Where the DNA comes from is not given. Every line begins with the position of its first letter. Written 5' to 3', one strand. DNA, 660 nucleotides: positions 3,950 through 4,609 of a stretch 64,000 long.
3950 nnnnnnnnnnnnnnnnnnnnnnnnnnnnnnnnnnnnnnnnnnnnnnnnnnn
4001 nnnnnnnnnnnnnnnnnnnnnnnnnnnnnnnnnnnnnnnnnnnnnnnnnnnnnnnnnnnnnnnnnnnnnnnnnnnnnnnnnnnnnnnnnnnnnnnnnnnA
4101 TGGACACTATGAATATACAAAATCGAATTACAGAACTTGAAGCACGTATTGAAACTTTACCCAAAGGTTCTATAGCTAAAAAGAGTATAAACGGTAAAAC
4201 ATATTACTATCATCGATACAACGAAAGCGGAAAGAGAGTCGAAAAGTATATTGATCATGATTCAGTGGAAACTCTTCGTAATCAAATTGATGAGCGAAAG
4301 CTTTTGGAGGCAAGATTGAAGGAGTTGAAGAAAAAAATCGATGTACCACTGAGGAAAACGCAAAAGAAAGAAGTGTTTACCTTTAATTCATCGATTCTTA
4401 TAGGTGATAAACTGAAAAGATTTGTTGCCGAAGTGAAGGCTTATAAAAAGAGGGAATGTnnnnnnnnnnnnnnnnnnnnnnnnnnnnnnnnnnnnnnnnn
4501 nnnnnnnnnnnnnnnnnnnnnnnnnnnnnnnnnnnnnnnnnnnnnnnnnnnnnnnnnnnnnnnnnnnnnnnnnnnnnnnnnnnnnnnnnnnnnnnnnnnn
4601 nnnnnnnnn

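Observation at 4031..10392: Palindrome-embedded consensus sigma70 promoters in inverted orientation driving the ATPase-1 and Schlafen-like genes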

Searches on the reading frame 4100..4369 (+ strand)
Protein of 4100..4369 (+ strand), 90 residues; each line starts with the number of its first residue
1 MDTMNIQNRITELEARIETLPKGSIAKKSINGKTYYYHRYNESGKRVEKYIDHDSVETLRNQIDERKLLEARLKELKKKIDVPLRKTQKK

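Call 79: predict_structure(alignment_id=A3)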
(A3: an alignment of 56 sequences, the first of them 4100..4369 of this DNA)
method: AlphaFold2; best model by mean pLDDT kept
length: 90 residues; sequences in the alignment: 56
mean_pLDDT: 82.8   pTM: 0.61
mean pLDDT of the five models: 82.8, 82.5, 82.2, 81.9, 81.4
residues with pLDDT >= 90: 31; 70-90: 46; 50-70: 8; < 50: 5
segments of 3 or more residues with pLDDT < 50: 87-90
pLDDT, mean of each block of 10 residues (from residue 1): 75 87 90 91 90 90 90 82 50
secondary structure, 60 per line:
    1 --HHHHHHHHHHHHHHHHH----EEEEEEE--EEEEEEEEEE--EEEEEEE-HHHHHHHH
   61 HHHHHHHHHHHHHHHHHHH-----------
elements in order: H3-19 E24-30 E33-42 E45-51 H53-79

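Call 83: fold_search(model_id=the predicted structure, library=pdb)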
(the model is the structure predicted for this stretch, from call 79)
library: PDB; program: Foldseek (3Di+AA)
matches with E <= 10: 957; with E <= 0.001: 0
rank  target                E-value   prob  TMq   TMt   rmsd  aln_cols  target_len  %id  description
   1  2ywq_A                1.2e-01  0.23  0.23  0.23  15.2        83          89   19  Crystal structure of Thermus thermophilus Protein Y N-terminal domain (released 2008-04-15)
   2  2l2n_MODEL_1_A        1.4e-01  0.75  0.30  0.36   8.3        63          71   17  Backbone 1H, 13C, and 15N Chemical Shift Assignments for the first dsRBD of protein HYL1 (released 2010-09-29)
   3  9jmt_MODEL_1_A        1.6e-01  0.44  0.29  0.32  11.9        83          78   19  DRB3 dsRBD1 (i.e., DRB3(1-75)) (released 2025-06-18)
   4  9bv1_I                2.0e-01  0.85  0.35  0.13   9.1        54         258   24  M2A Midnolin-Proteasome (translocating) (released 2025-06-11)
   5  1e8o_D                2.2e-01  0.18  0.20  0.23  11.3        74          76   14  Core of the Alu domain of the mammalian SRP (released 2000-11-08)
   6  9bui_I                2.4e-01  0.51  0.25  0.11   8.8        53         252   26  M1A Midnolin-Proteasome (with Ubl) (released 2025-06-11)
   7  9f91_I                2.4e-01  0.47  0.29  0.36  11.9        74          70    9  Crystal structure of a designed Respiratory Syncytial Virus immunogen in complex with RSV90 fab (released 2025-05-21)
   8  4y4o_1y               2.6e-01  0.33  0.28  0.26  15.7        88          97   17  Crystal structure of the Thermus thermophilus 70S ribosome with rRNA modifications and bound to protein Y (YfiA) at 2 (released 2015-03-18)
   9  7ypo_A                3.1e-01  0.99  0.36  0.11   1.4        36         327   22  Cryo-EM structure of baculovirus LEF-3 in complex with ssDNA (released 2023-01-25)
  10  4xax_B                3.3e-01  0.69  0.27  0.17   3.9        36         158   22  Crystal structure of Thermus thermophilus CarD in complex with the Thermus aquaticus RNA polymerase beta1 domain (released 2015-09-16)
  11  5x1j_B                3.3e-01  0.41  0.25  0.07  10.8        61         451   20  Vanillate/3-O-methylgallate O-demethylase, LigM, vanillate complex form (released 2017-05-17)
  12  9jvc_MODEL_1_A        3.3e-01  0.38  0.29  0.34  11.2        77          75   22  Solution Structure of DRB2 dsRBD1 (released 2025-06-18)
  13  8qdx_D                3.3e-01  0.21  0.25  0.04  15.7        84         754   13  E. coli DNA gyrase bound to a DNA crossover (released 2024-04-10)
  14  7yny_H                3.5e-01  0.99  0.38  0.11   2.2        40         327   22  Crystal structure of baculovirus LEF-3 from Helicoverpa armigera nucleopolyhedrovirus (released 2023-01-25)
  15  2ret_G                3.5e-01  0.20  0.19  0.21  15.2        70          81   14  The crystal structure of a binary complex of two pseudopilins: EpsI and EpsJ from the Type 2 Secretion System of Vibri (released 2008-02-05)
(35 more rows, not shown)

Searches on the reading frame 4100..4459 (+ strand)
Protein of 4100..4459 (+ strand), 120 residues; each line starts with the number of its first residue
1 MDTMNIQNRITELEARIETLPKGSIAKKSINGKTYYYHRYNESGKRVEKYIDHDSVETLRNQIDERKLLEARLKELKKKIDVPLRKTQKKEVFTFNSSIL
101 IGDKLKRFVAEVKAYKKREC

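Call 58: search_protein_families(library=pfam, proteins=[window:4100-4459:+], max_evalue=10)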
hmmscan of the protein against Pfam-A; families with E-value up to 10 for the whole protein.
window:4100-4459:+ (120 aa): 4 families
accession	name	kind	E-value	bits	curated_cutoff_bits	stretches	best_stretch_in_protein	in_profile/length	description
PF20586.3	DUF6788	-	0.00017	22.1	27.2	1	35-78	51-94/103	Family of unknown function (DUF6788)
PF10805.13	DUF2730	-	0.05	14.2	24.9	1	5-22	44-61/102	Protein of unknown function (DUF2730)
PF01166.23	TSC22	-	0.056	14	30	1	53-78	13-35/57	TSC-22/dip/bun family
PF12277.13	DUF3618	-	0.19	12.4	24.9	1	53-91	1-40/47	Protein of unknown function (DUF3618)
